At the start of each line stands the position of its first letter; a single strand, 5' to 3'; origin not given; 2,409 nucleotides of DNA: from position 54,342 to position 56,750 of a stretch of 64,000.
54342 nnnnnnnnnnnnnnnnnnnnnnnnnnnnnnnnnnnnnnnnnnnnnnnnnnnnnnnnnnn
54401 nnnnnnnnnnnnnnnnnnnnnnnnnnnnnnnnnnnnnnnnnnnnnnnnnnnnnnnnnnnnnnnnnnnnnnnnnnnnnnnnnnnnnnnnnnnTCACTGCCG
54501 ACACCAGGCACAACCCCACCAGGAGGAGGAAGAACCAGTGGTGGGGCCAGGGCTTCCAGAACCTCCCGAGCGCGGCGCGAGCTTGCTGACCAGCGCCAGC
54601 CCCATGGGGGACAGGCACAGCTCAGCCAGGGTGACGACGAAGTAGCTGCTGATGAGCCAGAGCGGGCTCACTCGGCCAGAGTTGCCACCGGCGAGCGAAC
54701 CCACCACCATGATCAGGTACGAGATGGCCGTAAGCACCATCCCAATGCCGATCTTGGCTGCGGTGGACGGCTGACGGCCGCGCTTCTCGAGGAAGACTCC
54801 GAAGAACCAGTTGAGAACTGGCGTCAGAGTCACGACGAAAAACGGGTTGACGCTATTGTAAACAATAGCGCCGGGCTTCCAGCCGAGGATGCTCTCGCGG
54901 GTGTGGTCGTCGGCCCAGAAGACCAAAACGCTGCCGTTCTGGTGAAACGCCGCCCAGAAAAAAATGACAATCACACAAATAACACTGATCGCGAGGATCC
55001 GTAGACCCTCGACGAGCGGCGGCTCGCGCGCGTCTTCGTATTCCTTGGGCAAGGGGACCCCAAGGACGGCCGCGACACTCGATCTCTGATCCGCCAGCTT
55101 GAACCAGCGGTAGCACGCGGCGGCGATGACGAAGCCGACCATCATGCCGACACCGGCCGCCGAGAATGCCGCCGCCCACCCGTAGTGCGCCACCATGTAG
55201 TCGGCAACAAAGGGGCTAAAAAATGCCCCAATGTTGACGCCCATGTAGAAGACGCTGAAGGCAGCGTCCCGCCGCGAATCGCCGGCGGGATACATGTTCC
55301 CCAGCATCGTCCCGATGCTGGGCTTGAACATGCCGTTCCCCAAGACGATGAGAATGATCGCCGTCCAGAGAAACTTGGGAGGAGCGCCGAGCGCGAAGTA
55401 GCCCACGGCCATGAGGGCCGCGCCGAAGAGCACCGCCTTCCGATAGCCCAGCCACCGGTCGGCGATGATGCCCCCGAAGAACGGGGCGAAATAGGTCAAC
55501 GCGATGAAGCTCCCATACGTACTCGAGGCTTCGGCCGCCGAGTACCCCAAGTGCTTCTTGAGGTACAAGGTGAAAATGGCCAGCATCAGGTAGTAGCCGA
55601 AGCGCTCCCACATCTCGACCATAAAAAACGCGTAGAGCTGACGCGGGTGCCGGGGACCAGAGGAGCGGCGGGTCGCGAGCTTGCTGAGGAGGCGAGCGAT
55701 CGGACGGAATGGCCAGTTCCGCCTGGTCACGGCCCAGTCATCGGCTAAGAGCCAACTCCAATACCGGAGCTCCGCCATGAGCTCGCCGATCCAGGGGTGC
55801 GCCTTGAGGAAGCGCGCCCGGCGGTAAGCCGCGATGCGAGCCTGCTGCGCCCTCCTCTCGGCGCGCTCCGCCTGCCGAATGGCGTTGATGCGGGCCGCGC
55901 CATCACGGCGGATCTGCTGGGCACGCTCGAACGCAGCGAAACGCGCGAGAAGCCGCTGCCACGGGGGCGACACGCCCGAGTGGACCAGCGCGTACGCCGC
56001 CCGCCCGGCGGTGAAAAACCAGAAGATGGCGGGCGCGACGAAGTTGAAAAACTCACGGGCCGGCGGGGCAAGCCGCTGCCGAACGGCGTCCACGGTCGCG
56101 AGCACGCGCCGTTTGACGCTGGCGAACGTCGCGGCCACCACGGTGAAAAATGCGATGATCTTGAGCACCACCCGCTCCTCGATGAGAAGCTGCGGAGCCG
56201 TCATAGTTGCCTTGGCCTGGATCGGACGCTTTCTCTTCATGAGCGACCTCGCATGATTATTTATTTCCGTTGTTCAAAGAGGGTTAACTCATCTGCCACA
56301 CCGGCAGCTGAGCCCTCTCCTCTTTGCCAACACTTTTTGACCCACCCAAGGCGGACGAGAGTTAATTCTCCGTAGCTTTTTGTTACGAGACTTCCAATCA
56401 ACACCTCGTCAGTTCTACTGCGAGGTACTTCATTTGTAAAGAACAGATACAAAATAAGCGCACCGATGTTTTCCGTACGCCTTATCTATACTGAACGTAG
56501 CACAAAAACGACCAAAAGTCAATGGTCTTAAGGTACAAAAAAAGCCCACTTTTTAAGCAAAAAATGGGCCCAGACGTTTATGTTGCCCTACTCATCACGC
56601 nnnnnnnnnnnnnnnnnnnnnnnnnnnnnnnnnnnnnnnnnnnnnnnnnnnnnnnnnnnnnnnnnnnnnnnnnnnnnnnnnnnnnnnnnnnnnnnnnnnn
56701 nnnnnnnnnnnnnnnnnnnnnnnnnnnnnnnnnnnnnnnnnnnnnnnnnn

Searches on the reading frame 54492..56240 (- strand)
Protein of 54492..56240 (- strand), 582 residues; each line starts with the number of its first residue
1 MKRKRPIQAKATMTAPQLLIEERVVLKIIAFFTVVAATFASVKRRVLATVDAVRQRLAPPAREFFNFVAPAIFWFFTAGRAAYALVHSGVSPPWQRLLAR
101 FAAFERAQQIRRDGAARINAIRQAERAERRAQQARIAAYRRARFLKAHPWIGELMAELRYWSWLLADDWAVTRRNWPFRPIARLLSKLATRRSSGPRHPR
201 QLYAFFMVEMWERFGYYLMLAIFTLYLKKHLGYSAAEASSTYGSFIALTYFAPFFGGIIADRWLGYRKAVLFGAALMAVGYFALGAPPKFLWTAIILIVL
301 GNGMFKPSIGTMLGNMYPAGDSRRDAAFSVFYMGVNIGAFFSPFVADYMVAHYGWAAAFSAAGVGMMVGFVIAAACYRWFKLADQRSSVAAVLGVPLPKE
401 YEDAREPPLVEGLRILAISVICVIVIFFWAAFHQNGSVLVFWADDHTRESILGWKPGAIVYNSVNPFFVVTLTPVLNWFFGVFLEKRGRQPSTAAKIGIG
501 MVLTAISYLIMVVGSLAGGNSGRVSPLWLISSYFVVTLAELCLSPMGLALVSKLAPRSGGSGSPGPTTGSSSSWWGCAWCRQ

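Call 7: search_protein_families(library=pfam, proteins=[window:54492-56240:-], max_evalue=0.01)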
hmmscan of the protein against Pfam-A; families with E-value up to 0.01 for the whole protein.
window:54492-56240:- (582 aa): 2 families
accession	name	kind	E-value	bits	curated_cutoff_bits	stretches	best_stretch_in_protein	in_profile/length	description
PF00854.27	PTR2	-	7.6e-48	163.8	27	2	268-389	2-134/392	POT family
PF07690.21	MFS_1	-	5.3e-27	95.1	33.4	1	214-558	10-327/347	Major Facilitator Superfamily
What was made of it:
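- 54271..56240 (-): Island 3: POT/PTR2 peptide-transporter gene of Myxococcota type. It has a 190-aa N-terminal extension and a frameshift near the 3' end (main ORF 54492-56240; last TM helix in another frame, 54271-54618). Pfam PTR2 163.8 bits (call 7).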

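Call 8: search_protein_families(library=ncbifam, proteins=[window:54492-56240:-], max_evalue=0.01)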
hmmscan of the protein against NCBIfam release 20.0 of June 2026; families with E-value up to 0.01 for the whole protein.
window:54492-56240:- (582 aa): 10 families
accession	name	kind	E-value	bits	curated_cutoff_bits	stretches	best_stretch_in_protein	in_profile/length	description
TIGR00924.1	yjdL_sub1_fam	subfamily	2.3e-71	241.3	130.2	2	198-380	8-195/475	oligopeptide:H+ symporter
NF007137.0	PRK09584.1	equivalog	6.8e-59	199.9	728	2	197-387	18-211/500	dipeptide/tripeptide permease DtpA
NF007575.0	PRK10207.1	equivalog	1.9e-49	168.7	856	2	198-378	12-195/489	dipeptide/tripeptide permease DtpB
NF012006.0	PRK15462.1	subfamily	9.5e-46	156.5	623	2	198-382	7-194/493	dipeptide permease DtpD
TIGR00926.1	2A1704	subfamily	3.2e-31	108.5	821.6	2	200-385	3-206/671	oligopeptide:H+ symporter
NF049980.1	SfMCT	equivalog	3e-08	32.7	320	1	220-377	21-177/378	L-lactate MFS transporter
TIGR00880.1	2_A_01_02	superfamily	1.5e-07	31.6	131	1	245-374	3-135/141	multidrug resistance protein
NF008586.0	PRK11551.1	equivalog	0.0014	17.7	410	1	254-375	68-188/406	3-(3-hydroxy-phenyl)propionate transporter MhpT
NF003024.0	PRK03893.1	subfamily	0.0055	15.6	604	1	218-366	38-185/497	sialate:H+ symport family MFS transporter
TIGR00895.1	2A0115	subfamily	0.0059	15.6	418.55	1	227-365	43-181/398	aromatic acid/H+ symport family MFS transporter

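Call 46: find_homologous_proteins(query=window:54492-56240:-, max_evalue=1e-10)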
Query window:54492-56240:- (582 aa): 4299 proteins with E <= 1e-10 among 8000 candidates; the best 120 are listed.
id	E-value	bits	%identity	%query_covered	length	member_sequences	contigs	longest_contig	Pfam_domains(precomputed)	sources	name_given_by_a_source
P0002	0.0e+0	1310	100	100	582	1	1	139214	PF00854.28,PF07690.22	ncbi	-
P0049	2.9e-133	464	57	62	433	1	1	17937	PF00854.28,PF07690.22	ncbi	-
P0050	7.7e-132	459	57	62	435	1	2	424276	PF00854.28,PF07690.22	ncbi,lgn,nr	ncbi:MAG: peptide MFS transporter [Myxococcales bacterium]|nr:peptide MFS transporter [Myxococcota b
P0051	1.6e-129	451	57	62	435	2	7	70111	PF00854.28,PF07690.22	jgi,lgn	jgi:POT family proton-dependent oligopeptide transporter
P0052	4.4e-126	440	54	62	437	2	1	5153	PF00854.28,PF07690.22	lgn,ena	-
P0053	2.4e-125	438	56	62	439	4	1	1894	PF00854.28,PF07690.22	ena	-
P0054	4.9e-123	430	55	62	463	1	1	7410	PF00854.28,PF07690.22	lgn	-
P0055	5.0e-123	430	56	62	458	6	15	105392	PF00854.28,PF07690.22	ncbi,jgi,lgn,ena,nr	ncbi:MAG TPA: peptide MFS transporter [Pseudomonadota bacterium]|jgi:POT family proton-dependent oli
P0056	1.3e-122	429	55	62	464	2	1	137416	PF00854.28,PF07690.22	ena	-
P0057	1.3e-120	422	55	62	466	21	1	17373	PF00854.28,PF07690.22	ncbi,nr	ncbi:MAG TPA: peptide MFS transporter [Pseudomonadota bacterium]|nr:peptide MFS transporter [Pseudom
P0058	2.6e-118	414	54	62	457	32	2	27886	PF00854.28,PF07690.22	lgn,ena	-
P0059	7.6e-118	413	55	62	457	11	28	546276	PF00854.28,PF07690.22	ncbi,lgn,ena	ncbi:MAG: peptide MFS transporter [Polyangia bacterium]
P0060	9.1e-117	409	53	62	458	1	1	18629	PF00854.28,PF07690.22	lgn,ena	-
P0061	4.8e-115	404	53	62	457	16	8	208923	PF00854.28,PF07690.22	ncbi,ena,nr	ncbi:MAG: peptide MFS transporter [Myxococcales bacterium]|nr:peptide MFS transporter [Myxococcales 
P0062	8.6e-113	396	53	62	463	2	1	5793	PF00854.28,PF07690.22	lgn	-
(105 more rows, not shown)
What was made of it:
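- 54271..56240 (-): Best named hits are Myxococcales, Myxococcota and Polyangia MAGs at 53-57% identity (call 46).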

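Call 57: find_encoding_contigs(protein=P0050, flank=10000, max_places=2)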
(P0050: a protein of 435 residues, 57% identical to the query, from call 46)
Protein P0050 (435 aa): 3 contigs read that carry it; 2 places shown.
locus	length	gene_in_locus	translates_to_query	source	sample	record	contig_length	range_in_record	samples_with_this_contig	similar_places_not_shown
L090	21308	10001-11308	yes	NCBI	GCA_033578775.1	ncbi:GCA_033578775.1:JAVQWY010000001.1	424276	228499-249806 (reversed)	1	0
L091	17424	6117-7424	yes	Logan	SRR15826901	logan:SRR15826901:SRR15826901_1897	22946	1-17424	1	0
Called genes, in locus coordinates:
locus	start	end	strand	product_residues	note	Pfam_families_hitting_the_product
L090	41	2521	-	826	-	PF09371:Tex_N, PF22706:Tex_central_region, PF16921:Tex_YqgF, PF14635:HHH_7, PF12836:HHH_3, PF17674:HHH_9, PF00575:S1, PF23459:S1_RRP5, +1 more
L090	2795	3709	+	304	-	PF16697:Yop-YscD_cpl, PF00498:FHA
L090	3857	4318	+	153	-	-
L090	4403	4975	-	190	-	-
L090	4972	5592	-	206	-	-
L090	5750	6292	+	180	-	-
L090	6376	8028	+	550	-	PF00756:Esterase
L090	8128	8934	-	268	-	PF03372:Exo_endo_phos, PF14529:Exo_endo_phos_2 (faint)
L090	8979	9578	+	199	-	PF02622:DUF179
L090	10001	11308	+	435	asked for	PF07690:MFS_1, PF00854:PTR2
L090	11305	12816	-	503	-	PF13549:ATP-grasp_5 (weak)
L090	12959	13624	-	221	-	PF01012:ETF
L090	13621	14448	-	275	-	PF01012:ETF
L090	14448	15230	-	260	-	PF00106:adh_short, PF08659:KR, PF13561:adh_short_C2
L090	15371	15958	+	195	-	-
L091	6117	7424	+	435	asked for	PF07690:MFS_1, PF00854:PTR2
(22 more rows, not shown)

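Call 58: find_encoding_contigs(protein=P0049, flank=10000, max_places=2)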
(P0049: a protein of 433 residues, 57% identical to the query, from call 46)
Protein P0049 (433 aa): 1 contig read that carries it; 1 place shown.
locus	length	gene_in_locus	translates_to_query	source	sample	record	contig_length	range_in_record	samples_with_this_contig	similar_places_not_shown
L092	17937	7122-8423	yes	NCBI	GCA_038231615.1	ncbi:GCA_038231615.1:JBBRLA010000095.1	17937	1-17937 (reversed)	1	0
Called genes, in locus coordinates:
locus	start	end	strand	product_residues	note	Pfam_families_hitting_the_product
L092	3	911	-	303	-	?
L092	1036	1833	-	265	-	-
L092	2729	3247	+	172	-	-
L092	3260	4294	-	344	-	PF00478:IMPDH, PF03060:NMO (weak), PF04131:NanE (weak)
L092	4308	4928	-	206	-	PF03449:GreA_GreB_N, PF01272:GreA_GreB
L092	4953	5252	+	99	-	-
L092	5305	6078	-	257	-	PF03372:Exo_endo_phos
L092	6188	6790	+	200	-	PF02622:DUF179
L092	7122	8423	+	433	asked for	PF07690:MFS_1, PF00854:PTR2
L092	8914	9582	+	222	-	-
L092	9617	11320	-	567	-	PF13549:ATP-grasp_5 (weak)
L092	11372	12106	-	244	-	PF01012:ETF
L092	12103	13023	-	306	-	PF01012:ETF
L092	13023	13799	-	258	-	PF00106:adh_short, PF08659:KR, PF13561:adh_short_C2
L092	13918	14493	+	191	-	PF13328:HD_4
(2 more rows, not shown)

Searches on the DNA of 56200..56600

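Call 115: search_rna_families(source=window, start=56200, end=56600, threshold=evalue, max_evalue=10)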
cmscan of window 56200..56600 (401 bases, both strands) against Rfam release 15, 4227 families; matches with E-value up to 10: 3.
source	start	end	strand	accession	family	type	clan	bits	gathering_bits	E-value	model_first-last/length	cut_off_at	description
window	56529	56600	-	RF00557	L10_leader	Cis-reg; leader;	-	20.5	44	0.32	62-138/138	5'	Ribosomal protein L10 leader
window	56446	56554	-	RF04312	trpB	Cis-reg;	-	20.2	59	2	1-107/107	no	trpB ncRNA motif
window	56291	56473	-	RF02195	TP53TG1_1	Gene; lncRNA;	-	10.8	40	9.5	1-153/153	no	TP53 target 1 conserved region 1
